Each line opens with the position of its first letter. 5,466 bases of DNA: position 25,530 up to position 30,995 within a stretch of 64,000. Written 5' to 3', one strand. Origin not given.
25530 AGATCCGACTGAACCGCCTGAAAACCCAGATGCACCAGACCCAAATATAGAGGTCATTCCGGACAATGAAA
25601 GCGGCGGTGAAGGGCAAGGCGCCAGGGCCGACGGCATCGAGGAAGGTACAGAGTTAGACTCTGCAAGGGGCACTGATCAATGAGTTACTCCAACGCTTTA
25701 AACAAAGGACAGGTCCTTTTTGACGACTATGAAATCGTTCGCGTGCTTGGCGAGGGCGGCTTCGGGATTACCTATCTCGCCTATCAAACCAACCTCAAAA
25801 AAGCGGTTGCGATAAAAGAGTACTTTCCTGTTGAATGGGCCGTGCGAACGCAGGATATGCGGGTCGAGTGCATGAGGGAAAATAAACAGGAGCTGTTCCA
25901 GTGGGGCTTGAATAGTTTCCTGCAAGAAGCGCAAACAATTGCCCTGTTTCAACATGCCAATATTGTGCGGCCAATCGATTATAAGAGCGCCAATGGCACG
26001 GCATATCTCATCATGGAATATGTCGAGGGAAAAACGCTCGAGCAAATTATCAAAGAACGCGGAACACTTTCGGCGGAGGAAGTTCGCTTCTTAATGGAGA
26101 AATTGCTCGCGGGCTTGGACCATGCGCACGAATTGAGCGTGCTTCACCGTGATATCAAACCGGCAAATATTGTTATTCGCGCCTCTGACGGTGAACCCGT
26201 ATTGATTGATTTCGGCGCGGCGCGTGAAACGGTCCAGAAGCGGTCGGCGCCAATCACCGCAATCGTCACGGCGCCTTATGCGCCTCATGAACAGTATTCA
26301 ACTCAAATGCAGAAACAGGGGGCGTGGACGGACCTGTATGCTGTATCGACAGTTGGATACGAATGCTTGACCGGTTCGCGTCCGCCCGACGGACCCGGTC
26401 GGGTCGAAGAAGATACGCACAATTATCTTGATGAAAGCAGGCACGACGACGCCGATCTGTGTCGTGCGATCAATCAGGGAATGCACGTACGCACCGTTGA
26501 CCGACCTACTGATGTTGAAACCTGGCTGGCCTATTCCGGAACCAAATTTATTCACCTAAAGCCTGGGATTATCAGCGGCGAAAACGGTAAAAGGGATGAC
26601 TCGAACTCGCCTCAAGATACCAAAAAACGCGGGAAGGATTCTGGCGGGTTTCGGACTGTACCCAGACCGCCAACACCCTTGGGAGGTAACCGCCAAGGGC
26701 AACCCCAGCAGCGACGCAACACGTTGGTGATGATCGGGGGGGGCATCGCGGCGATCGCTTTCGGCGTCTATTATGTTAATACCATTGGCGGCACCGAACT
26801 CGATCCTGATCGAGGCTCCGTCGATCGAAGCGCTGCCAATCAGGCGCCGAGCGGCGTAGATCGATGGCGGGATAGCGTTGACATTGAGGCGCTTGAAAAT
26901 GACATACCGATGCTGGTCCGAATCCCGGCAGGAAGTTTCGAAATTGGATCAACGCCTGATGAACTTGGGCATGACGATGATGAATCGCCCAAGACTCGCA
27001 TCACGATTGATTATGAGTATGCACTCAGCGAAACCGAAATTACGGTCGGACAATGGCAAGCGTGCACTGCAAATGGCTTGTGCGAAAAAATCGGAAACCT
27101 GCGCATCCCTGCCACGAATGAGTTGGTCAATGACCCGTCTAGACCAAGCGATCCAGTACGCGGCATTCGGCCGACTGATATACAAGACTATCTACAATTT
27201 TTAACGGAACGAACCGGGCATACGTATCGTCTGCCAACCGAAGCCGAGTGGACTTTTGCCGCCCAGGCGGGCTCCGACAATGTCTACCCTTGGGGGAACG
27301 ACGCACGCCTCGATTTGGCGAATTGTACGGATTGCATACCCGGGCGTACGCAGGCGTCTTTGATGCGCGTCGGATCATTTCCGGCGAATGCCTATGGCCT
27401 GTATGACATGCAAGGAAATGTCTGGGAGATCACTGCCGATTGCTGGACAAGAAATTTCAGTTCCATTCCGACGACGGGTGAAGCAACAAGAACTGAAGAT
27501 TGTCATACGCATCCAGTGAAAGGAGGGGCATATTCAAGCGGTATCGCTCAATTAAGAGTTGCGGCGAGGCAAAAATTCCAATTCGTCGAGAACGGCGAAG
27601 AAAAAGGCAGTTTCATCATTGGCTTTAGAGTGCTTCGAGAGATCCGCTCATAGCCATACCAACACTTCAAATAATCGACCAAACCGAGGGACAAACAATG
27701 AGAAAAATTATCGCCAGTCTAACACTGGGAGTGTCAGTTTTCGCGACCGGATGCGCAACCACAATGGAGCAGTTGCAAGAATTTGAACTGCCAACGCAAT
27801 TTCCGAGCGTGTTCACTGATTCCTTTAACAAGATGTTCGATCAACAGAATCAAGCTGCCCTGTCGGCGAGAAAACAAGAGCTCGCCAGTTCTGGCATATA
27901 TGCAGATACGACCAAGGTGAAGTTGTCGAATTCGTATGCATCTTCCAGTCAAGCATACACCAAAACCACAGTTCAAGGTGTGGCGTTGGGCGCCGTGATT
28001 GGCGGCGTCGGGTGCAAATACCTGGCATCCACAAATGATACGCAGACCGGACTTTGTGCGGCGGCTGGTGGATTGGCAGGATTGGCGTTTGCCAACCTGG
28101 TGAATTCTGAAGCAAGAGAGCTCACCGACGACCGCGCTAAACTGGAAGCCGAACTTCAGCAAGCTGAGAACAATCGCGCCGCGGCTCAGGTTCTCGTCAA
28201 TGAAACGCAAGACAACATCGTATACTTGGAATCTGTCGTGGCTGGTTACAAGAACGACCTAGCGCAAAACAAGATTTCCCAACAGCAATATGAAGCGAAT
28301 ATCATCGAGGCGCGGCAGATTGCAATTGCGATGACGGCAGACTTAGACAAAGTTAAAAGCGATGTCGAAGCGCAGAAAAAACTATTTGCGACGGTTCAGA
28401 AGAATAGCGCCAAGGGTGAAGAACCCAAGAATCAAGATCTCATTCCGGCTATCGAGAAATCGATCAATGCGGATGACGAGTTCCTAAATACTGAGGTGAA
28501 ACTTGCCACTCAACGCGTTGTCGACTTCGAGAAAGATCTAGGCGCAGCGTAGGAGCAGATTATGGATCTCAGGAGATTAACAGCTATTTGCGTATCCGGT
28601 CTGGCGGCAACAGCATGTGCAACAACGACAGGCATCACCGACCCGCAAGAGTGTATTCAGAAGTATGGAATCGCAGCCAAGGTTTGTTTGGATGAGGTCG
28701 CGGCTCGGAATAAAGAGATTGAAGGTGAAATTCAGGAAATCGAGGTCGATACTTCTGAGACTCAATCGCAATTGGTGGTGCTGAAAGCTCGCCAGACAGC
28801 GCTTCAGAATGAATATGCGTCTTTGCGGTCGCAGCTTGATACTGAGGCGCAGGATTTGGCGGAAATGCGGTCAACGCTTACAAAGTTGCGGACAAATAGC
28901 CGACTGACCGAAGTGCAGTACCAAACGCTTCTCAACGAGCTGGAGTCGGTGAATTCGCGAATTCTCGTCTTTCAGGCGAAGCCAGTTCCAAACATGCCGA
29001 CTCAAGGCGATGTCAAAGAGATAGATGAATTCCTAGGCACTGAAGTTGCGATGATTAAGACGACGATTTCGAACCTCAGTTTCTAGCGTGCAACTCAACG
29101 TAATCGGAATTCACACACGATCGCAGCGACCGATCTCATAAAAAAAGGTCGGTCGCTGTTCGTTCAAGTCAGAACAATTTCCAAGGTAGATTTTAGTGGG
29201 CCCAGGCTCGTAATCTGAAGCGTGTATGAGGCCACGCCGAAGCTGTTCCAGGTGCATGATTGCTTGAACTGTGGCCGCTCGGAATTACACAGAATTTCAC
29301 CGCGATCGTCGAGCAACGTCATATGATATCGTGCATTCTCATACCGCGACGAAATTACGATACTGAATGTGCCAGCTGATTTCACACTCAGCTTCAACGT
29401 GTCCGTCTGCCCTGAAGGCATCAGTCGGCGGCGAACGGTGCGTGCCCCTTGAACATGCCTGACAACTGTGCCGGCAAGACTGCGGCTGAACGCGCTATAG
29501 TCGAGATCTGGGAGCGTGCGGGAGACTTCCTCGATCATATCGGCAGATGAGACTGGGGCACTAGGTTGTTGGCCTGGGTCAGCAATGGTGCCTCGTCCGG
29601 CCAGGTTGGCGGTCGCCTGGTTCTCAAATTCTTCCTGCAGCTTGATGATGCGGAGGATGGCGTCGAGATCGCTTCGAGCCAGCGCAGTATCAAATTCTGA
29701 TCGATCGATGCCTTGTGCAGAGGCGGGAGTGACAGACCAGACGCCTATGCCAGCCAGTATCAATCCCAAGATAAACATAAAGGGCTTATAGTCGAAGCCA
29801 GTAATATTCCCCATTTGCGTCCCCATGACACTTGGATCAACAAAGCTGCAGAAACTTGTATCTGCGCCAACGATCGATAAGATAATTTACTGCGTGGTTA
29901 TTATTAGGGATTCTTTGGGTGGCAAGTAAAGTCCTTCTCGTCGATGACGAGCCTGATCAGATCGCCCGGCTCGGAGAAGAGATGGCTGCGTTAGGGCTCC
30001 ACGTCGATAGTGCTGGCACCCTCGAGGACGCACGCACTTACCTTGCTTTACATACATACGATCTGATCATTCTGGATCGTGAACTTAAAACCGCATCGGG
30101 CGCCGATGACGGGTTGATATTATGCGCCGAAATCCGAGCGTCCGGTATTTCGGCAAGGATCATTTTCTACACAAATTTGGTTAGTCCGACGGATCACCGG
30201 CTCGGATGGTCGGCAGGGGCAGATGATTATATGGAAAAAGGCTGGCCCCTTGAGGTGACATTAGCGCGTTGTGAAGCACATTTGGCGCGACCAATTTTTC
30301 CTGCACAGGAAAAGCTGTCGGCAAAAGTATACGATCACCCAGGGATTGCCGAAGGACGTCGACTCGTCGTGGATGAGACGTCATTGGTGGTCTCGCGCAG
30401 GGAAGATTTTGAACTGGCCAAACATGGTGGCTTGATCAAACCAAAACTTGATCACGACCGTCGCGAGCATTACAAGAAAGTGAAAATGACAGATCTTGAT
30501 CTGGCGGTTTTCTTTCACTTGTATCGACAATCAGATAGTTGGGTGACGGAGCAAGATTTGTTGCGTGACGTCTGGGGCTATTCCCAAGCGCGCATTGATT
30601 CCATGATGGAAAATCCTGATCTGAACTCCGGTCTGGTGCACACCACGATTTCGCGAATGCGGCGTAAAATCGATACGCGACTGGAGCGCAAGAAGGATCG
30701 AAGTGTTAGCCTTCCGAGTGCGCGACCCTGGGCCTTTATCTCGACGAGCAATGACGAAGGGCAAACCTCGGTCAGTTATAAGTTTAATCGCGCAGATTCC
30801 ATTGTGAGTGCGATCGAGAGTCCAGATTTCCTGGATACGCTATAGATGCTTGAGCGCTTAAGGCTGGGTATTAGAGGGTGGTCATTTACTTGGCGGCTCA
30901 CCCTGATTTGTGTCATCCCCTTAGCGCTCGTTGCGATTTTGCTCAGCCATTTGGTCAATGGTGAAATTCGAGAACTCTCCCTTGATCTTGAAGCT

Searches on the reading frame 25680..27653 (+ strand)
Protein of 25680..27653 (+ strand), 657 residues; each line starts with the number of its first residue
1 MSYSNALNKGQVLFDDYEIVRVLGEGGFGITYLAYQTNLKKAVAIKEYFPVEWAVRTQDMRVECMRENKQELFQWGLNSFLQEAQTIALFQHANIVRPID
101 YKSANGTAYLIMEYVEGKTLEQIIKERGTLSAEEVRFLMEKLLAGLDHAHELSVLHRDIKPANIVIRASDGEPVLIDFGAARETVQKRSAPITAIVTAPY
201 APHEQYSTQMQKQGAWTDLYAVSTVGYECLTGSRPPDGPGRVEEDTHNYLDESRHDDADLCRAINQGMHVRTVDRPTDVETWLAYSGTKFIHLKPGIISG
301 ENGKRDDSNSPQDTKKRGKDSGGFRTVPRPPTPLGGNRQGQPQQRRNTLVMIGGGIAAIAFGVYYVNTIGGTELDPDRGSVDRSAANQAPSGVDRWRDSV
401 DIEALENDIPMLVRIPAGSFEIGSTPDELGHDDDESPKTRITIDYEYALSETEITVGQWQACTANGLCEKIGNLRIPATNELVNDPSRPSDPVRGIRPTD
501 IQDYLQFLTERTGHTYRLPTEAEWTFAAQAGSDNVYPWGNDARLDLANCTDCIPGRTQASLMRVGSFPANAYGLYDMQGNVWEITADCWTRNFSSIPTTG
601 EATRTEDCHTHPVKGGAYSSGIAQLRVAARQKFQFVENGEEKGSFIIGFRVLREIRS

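Call 13: search_protein_families(library=pfam, proteins=[window:25680-27653:+], max_evalue=0.01)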
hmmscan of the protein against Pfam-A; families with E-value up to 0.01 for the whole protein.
window:25680-27653:+ (657 aa): 5 families
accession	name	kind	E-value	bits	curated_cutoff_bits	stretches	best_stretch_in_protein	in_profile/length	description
PF03781.23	FGE-sulfatase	-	1.2e-42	146.7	23.3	1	410-653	3-255/255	Sulfatase-modifying factor enzyme 1-like domain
PF00069.31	Pkinase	-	1.9e-37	129.6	31.7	1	17-237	1-198/263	Protein kinase domain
PF07714.23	PK_Tyr_Ser-Thr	-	1.7e-15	57.5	23.1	1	19-255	3-223/258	Protein tyrosine and serine/threonine kinase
PF03109.22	ABC1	-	4.8e-08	32.9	22.9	1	80-198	110-231/244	ABC1 atypical kinase-like domain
PF01636.29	APH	-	1.4e-07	32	23.2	1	133-181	148-197/239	Phosphotransferase enzyme family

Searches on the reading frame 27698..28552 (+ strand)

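Call 14: search_protein_families(library=pfam, proteins=[window:27698-28552:+], max_evalue=0.01)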
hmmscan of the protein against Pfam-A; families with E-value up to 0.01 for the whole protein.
window:27698-28552:+ (284 aa): 1 family
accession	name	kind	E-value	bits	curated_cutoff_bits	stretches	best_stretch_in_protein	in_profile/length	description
PF13747.11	DUF4164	-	0.0043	17.9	27.2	0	135-171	37-73/89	Domain of unknown function (DUF4164)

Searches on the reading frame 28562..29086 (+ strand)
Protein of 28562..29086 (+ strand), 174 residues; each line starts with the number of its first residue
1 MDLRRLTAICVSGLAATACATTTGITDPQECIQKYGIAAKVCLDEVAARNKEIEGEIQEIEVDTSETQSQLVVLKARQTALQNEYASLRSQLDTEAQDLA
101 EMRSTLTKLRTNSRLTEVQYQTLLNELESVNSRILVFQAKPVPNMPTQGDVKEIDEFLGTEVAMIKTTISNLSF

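Call 14: search_protein_families(library=pfam, proteins=[window:28562-29086:+], max_evalue=0.01)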
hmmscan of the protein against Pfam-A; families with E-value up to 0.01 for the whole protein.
window:28562-29086:+ (174 aa): 6 families
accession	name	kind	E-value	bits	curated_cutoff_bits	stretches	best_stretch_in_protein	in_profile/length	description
PF05266.19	DUF724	-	0.0014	19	38.4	1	41-122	102-183/188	Protein of unknown function (DUF724)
PF06160.17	EzrA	-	0.0027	16.5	39.6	1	46-134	342-430/557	Septation ring formation regulator, EzrA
PF04108.17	ATG17_like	-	0.0028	17.6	43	1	46-155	192-292/355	Autophagy protein ATG17-like domain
PF05911.16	FPP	-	0.0047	15.7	40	1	30-138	669-775/871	Filament-like plant protein, long coiled-coil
PF25762.1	HAUS1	-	0.0051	17.1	40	1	45-131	111-197/236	HAUS augmin-like complex subunit 1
PF25450.1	Rab11-FIP3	-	0.0062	17.3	31.9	0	31-104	44-117/125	Rab11-FIP3-like domain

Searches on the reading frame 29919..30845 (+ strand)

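Call 14: search_protein_families(library=pfam, proteins=[window:29919-30845:+], max_evalue=0.01)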
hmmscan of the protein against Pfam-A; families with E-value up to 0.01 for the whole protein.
window:29919-30845:+ (308 aa): 2 families
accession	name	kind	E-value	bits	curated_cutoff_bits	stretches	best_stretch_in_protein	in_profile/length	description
PF00072.30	Response_reg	-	1.5e-13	51.3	30.2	1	5-112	1-104/111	Response regulator receiver domain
PF00486.34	Trans_reg_C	-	0.00052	20.5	26.2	1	187-254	3-60/77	Transcriptional regulatory protein, C terminal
